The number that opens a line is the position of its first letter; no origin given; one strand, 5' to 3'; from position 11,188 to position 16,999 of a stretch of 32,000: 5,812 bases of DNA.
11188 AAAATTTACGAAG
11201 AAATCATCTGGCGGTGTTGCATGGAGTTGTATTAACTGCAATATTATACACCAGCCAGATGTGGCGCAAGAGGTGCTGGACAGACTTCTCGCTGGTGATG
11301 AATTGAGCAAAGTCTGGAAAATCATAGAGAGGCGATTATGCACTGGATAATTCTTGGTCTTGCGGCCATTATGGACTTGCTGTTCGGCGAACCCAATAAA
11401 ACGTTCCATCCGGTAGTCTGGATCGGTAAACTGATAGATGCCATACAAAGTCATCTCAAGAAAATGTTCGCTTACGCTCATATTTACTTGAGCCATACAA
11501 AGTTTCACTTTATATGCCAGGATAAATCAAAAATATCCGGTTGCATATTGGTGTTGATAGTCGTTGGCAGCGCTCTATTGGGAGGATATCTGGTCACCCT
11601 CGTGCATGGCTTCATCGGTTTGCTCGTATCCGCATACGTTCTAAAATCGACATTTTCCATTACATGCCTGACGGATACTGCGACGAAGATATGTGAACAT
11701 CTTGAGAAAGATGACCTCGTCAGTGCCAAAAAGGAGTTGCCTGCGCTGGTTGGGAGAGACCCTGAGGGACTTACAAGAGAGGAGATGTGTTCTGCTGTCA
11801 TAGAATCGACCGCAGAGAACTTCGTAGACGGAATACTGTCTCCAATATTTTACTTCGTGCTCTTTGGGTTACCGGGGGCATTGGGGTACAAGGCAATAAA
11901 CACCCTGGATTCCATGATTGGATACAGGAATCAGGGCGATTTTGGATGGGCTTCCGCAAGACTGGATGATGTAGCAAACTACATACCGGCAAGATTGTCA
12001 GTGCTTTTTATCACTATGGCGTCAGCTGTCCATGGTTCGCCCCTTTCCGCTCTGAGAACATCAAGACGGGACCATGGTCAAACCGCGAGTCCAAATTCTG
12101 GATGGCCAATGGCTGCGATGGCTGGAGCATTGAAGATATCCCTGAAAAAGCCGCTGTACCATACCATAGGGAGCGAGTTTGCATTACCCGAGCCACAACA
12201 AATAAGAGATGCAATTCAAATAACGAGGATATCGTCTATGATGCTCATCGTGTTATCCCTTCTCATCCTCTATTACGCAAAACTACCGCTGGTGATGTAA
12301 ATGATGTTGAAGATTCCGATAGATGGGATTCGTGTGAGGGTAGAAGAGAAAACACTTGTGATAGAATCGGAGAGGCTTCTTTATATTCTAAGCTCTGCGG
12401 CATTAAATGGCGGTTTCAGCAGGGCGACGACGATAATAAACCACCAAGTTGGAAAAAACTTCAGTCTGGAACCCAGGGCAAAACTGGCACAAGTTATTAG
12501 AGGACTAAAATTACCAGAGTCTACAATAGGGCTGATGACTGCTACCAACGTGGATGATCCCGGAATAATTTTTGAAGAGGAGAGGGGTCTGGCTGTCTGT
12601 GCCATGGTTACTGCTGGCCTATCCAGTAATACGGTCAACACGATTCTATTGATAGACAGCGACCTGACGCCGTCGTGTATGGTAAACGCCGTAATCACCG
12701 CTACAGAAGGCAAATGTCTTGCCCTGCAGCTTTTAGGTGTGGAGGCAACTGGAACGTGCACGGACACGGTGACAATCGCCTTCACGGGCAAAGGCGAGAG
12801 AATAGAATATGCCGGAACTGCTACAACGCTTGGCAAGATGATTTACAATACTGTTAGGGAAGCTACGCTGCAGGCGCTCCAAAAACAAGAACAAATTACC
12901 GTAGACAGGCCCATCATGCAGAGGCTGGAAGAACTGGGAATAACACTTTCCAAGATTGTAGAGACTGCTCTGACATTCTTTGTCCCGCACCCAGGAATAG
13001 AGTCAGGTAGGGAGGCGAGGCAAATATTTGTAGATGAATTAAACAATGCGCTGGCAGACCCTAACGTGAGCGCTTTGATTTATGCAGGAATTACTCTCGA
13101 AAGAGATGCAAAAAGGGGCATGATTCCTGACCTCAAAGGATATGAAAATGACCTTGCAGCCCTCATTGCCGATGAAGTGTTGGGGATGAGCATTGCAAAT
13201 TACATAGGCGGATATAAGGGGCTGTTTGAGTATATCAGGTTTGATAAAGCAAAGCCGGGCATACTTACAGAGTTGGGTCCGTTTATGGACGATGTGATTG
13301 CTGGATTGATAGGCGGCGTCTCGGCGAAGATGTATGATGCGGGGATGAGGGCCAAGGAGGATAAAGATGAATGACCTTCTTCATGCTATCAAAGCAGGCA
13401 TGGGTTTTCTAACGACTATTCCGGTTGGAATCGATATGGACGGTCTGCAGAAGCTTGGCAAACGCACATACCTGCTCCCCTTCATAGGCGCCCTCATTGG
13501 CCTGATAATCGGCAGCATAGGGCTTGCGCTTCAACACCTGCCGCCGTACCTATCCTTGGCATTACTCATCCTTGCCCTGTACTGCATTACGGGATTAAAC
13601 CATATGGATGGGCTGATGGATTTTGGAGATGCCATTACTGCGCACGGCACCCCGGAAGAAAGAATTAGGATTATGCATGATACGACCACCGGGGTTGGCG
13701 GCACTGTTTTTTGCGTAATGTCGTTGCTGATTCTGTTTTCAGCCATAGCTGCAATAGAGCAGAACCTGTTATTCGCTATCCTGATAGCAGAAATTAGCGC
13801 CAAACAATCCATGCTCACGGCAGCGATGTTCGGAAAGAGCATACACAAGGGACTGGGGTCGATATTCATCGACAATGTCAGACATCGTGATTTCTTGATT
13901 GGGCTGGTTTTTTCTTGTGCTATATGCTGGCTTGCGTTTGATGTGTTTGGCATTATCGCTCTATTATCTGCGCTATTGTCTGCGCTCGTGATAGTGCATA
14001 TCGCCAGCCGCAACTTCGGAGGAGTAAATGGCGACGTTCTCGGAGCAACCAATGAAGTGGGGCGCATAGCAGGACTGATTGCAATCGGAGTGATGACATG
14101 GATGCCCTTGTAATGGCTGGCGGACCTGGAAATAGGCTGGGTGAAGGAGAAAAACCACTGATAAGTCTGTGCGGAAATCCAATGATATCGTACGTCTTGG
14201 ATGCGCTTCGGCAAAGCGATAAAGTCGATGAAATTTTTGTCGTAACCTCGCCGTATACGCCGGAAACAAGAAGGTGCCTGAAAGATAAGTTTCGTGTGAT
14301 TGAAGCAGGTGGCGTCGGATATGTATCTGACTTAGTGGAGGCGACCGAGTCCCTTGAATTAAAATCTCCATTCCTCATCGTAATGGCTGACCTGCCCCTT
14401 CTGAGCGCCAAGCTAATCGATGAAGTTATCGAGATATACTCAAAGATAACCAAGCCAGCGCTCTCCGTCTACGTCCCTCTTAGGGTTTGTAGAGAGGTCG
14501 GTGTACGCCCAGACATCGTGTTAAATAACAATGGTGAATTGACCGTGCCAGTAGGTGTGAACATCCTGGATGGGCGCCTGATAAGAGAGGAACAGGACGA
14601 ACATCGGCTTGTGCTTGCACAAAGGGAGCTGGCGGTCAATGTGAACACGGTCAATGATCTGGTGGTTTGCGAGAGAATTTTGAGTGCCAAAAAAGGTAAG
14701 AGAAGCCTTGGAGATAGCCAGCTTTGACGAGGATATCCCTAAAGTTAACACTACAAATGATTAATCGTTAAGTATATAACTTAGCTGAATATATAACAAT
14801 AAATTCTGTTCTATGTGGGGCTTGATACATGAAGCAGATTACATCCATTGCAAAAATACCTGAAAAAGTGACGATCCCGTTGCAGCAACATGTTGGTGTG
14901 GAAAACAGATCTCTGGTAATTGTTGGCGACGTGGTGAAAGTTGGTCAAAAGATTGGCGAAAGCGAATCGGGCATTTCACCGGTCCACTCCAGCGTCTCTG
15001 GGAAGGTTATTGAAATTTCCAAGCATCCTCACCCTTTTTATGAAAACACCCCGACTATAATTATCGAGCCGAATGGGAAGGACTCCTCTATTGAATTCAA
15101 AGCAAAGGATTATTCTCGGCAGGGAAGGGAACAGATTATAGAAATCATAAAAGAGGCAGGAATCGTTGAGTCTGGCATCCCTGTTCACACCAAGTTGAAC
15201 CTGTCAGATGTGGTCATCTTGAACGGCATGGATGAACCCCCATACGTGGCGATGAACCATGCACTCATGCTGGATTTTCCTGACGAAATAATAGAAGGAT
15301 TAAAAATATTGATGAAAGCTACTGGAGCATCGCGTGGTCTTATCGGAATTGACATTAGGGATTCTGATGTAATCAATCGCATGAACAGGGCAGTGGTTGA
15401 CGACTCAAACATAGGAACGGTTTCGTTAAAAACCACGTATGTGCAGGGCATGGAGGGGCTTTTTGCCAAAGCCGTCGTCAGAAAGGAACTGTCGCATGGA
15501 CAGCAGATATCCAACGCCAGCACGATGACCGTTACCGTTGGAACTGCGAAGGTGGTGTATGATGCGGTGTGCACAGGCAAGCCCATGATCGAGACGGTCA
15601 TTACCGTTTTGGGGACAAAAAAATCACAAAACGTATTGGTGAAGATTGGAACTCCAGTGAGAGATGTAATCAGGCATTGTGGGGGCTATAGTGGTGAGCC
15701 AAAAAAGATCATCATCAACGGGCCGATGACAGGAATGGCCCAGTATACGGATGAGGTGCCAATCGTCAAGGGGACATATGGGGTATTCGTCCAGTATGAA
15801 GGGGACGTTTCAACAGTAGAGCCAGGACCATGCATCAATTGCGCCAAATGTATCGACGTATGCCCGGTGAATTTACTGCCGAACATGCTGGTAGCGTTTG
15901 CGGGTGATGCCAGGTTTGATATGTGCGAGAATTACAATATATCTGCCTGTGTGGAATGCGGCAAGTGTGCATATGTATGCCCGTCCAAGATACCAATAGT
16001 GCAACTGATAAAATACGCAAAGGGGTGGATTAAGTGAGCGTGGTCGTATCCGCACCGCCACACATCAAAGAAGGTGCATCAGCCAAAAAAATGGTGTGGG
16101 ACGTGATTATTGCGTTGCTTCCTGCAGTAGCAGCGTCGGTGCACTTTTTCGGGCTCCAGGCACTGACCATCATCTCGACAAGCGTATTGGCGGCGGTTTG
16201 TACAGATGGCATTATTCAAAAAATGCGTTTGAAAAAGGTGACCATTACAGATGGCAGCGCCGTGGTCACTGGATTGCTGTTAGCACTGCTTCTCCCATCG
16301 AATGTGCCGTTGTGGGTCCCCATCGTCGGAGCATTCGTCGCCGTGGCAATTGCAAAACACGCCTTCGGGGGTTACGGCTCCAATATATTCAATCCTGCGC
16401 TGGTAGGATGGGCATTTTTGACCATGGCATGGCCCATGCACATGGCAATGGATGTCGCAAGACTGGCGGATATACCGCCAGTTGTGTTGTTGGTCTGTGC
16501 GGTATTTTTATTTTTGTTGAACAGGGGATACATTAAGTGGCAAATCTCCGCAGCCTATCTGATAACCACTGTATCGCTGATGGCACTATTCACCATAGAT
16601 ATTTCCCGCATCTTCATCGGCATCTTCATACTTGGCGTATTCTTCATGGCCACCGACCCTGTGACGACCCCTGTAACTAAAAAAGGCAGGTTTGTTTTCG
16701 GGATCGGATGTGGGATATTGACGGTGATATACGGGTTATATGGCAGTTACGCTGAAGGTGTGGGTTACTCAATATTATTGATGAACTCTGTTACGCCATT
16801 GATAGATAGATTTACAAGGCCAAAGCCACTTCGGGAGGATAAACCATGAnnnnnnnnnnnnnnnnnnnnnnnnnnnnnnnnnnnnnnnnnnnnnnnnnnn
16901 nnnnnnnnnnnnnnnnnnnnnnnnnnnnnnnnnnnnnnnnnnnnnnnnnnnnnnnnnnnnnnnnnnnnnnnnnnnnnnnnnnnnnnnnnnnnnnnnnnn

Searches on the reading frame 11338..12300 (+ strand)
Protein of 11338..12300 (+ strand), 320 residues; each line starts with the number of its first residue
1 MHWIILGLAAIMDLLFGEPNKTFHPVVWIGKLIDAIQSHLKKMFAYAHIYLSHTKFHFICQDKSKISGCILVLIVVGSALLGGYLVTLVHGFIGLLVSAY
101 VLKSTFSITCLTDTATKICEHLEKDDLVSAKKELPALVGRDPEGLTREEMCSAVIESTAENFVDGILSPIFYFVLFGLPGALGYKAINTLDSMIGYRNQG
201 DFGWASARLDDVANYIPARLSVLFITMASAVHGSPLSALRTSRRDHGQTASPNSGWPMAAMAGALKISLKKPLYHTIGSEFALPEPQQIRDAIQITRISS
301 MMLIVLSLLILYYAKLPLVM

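Call 64: search_protein_families(library=pfam, proteins=[window:11338-12300:+], max_evalue=0.00001)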
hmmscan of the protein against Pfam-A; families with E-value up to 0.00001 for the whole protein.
window:11338-12300:+ (320 aa): 1 family
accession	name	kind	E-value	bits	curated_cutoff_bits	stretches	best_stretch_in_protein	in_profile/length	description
PF03186.18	CobD_Cbib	-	1.8e-88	296.9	34.4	1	7-294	2-280/282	CobD/Cbib protein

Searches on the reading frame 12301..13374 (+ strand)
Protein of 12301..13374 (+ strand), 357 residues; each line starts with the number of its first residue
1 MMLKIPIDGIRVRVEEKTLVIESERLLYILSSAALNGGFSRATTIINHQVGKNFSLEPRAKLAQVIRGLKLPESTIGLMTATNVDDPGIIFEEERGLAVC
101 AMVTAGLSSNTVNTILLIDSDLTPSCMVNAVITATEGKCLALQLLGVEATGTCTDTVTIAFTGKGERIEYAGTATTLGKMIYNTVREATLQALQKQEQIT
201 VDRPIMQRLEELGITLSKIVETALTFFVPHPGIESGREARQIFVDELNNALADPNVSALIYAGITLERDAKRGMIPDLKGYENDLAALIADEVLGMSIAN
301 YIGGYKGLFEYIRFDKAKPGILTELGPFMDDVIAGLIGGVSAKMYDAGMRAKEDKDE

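Call 64: search_protein_families(library=pfam, proteins=[window:12301-13374:+], max_evalue=0.00001)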
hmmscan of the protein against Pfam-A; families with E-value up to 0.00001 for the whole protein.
window:12301-13374:+ (357 aa): 2 families
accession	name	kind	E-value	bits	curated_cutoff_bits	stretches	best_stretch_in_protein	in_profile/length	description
PF01955.23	CbiZ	-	6.9e-41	140.8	27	1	28-189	7-191/191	Adenosylcobinamide amidohydrolase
PF04608.18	PgpA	-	1.8e-08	34.9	28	1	256-344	41-139/141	Phosphatidylglycerophosphatase A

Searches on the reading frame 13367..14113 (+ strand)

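Call 64: search_protein_families(library=pfam, proteins=[window:13367-14113:+], max_evalue=0.00001)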
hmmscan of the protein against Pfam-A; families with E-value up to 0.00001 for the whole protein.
window:13367-14113:+ (248 aa): 1 family
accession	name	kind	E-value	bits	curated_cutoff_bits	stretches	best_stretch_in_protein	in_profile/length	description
PF02654.20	CobS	-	3.1e-44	152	23.2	1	12-237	2-206/207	Cobalamin-5-phosphate synthase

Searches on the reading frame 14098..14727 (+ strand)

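Call 64: search_protein_families(library=pfam, proteins=[window:14098-14727:+], max_evalue=0.00001)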
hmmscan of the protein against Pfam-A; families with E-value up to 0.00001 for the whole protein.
window:14098-14727:+ (209 aa): 3 families
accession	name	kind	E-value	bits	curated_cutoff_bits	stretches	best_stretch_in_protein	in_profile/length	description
PF12804.13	NTP_transf_3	-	1.2e-17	65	27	1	3-115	1-112/160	MobA-like NTP transferase domain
PF01128.25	IspD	-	4.5e-09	36.8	27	1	3-121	3-124/221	2-C-methyl-D-erythritol 4-phosphate cytidylyltransferase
PF02348.25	CTP_transf_3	-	2.2e-07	31.4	22.6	1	18-114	15-114/217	Cytidylyltransferase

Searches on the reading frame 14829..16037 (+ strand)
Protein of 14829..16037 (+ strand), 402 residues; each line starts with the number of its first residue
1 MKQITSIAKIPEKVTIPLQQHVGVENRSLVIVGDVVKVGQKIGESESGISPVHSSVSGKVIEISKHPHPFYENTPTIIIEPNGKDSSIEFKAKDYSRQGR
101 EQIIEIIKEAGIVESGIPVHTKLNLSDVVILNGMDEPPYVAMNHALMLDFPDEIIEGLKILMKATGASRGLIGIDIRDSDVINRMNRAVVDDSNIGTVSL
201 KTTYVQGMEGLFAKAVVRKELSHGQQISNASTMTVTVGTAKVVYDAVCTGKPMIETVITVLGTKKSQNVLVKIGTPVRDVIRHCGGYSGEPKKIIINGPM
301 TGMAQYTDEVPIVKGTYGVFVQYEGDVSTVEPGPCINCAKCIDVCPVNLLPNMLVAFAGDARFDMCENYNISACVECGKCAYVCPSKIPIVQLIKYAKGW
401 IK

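Call 8: search_protein_families(library=pfam, proteins=[window:14829-16037:+])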
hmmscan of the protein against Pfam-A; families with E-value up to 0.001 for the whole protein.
window:14829-16037:+ (402 aa): 15 families
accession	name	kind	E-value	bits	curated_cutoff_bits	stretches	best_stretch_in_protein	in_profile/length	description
PF01512.22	Complex1_51K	-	6e-22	78.6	31.2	1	108-244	2-149/150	Nuo51 FMN-binding domain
PF13375.12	RnfC_N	-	1.6e-20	73.5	25.6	1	7-83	23-100/101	RnfC Barrel sandwich hybrid domain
PF12837.12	Fer4_6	-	1.7e-08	34.4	25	1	328-349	2-23/24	4Fe-4S binding domain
PF12838.12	Fer4_7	-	1.6e-07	32.1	27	1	335-388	2-52/52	4Fe-4S dicluster domain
PF00037.32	Fer4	-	1e-06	28.7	21.1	0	370-386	4-20/24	4Fe-4S binding domain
PF13187.11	Fer4_9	-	2.8e-06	27.7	27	1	335-387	2-50/52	4Fe-4S dicluster domain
PF13183.11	Fer4_8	-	2.9e-06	28.1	27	1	334-388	4-68/68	4Fe-4S dicluster domain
PF10531.15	SLBB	-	3.8e-06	27.1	27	1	265-303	10-54/55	SLBB domain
PF13237.11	Fer4_10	-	8.2e-06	26.1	25.5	1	331-385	5-53/53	4Fe-4S dicluster domain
PF13534.11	Fer4_17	-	1.5e-05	25.8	22.2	1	335-388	2-60/61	4Fe-4S dicluster domain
PF12798.12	Fer4_3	-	1.9e-05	25.5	27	0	335-348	1-14/15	4Fe-4S binding domain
PF12797.12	Fer4_2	-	2.8e-05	24.2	24.5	0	371-386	7-22/22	4Fe-4S binding domain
PF13746.11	Fer4_18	-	5.8e-05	23.7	27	0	368-392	55-79/114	4Fe-4S dicluster domain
PF13484.11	Fer4_16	-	0.00048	21.3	30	0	335-352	2-19/66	4Fe-4S double cluster binding domain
PF14697.11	Fer4_21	-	0.00093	19.7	35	0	332-386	5-53/59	4Fe-4S dicluster domain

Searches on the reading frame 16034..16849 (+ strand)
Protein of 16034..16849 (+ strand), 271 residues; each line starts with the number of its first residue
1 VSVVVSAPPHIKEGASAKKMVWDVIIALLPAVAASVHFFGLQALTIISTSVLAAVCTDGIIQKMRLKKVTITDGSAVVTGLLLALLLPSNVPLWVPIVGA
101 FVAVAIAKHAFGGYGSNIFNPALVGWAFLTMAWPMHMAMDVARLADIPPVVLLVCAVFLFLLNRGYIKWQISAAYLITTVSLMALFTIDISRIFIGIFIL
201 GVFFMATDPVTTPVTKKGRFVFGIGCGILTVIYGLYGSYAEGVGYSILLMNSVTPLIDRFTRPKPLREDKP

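Call 65: search_protein_families(library=pfam, proteins=[window:16034-16849:+], max_evalue=0.00001)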
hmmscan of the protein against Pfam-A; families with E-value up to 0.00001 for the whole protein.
window:16034-16849:+ (271 aa): 1 family
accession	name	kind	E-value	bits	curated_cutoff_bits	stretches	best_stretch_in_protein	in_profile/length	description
PF03116.20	NQR2_RnfD_RnfE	-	6.2e-84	282.3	27.7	2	5-138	2-135/296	NQR2, RnfD, RnfE family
